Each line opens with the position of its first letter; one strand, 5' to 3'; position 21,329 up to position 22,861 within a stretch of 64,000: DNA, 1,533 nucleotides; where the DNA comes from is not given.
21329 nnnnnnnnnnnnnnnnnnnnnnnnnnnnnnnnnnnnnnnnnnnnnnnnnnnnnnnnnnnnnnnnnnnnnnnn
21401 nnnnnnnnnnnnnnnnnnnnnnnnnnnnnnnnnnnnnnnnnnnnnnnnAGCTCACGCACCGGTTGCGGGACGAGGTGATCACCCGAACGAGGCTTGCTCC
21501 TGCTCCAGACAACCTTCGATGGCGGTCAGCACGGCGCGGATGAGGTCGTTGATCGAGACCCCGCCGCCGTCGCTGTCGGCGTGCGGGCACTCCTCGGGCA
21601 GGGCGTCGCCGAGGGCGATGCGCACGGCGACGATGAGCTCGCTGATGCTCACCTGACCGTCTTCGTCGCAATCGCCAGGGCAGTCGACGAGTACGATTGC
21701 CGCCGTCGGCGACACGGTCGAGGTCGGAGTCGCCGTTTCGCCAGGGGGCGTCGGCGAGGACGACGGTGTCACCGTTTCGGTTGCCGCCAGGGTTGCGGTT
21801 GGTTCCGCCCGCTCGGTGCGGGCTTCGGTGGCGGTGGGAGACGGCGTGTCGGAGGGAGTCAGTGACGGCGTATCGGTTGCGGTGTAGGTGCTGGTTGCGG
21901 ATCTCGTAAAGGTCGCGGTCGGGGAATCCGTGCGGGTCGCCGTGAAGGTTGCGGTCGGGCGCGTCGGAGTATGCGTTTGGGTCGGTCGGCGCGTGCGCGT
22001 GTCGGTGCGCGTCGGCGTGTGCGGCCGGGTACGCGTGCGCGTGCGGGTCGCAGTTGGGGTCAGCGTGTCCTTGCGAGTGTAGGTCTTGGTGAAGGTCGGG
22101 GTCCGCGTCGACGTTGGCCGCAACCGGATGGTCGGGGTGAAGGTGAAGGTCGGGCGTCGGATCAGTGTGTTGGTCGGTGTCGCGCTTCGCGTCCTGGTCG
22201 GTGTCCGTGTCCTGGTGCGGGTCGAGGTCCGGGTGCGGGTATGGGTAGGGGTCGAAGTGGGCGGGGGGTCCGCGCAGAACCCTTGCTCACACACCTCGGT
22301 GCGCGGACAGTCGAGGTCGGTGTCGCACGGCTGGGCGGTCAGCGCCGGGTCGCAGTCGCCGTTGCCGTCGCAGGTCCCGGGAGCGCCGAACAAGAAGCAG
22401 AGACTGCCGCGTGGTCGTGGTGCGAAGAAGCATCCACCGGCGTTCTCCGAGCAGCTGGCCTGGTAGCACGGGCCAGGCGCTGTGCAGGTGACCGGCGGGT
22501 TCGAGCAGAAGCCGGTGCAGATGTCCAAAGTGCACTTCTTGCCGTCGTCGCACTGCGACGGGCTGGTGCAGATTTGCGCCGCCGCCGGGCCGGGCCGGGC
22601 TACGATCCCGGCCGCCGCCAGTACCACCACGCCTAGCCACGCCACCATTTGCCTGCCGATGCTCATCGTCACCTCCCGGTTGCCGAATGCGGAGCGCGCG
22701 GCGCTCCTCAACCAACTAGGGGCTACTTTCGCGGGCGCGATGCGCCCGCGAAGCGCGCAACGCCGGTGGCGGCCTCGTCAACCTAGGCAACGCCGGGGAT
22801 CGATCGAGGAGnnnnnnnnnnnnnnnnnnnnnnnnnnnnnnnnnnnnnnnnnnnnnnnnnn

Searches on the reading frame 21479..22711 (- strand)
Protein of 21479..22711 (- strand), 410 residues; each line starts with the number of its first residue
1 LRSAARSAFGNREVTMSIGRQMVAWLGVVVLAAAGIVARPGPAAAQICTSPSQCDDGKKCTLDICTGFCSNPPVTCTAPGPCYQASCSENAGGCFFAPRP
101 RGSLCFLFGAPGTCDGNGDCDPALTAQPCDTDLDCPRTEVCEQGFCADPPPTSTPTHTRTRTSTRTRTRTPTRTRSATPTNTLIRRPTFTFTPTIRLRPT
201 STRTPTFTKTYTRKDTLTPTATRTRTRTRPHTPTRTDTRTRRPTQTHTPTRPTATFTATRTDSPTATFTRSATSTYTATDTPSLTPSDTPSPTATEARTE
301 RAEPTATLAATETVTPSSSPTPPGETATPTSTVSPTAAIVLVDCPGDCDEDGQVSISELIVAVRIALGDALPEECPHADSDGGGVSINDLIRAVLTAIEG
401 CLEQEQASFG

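Call 12: search_protein_families(library=pfam, proteins=[window:21479-22711:-], max_evalue=0.001)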
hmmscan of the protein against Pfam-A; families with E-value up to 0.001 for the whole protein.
window:21479-22711:- (410 aa): 0 families

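Call 70: search_protein_families(library=pfam, proteins=[window:21479-22666:-], max_evalue=1)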
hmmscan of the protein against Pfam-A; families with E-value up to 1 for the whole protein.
window:21479-22666:- (395 aa): 1 family
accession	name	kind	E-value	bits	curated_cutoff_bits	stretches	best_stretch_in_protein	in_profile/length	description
PF23416.1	DUF7107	-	0.013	16.3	24.6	2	102-132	16-47/48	Domain of unknown function (DUF7107)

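Call 71: search_protein_families(library=ncbifam, proteins=[window:21479-22666:-], max_evalue=1)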
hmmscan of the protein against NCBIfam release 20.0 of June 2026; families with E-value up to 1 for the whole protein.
window:21479-22666:- (395 aa): 0 families

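Call 85: find_homologous_proteins(query=window:21479-22666:-)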
Query window:21479-22666:- (395 aa): 209 proteins with E <= 0.001 among 8000 candidates; the best 120 are listed.
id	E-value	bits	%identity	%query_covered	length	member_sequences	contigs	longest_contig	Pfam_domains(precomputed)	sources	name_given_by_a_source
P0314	3.0e-28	117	37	34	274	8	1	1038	-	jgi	-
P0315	6.5e-25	106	41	64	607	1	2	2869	PF01551.30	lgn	-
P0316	2.5e-24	104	36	57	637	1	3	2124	PF01551.30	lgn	-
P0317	3.9e-23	100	45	19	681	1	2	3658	PF01839.30,PF13517.13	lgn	-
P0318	7.1e-23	99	50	29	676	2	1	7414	-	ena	-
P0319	3.2e-22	97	-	-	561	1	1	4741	PF24421.2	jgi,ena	-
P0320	2.5e-19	88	53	15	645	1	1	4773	-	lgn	-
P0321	3.1e-19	87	44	53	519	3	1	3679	PF00036.39,PF01483.28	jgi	jgi:subtilisin-like proprotein convertase family protein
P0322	3.5e-19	87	64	6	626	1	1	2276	-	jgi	jgi:hypothetical protein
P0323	8.1e-19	86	-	-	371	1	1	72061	-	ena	-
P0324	1.5e-18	85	41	53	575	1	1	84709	PF10282.16,PF08450.19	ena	-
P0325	1.0e-17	82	40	55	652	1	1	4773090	PF01551.30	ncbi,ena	-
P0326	2.3e-17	81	39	36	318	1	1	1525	-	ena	-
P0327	3.0e-17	81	41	23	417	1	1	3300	-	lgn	-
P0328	6.1e-17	80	32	56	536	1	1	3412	-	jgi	jgi:hypothetical protein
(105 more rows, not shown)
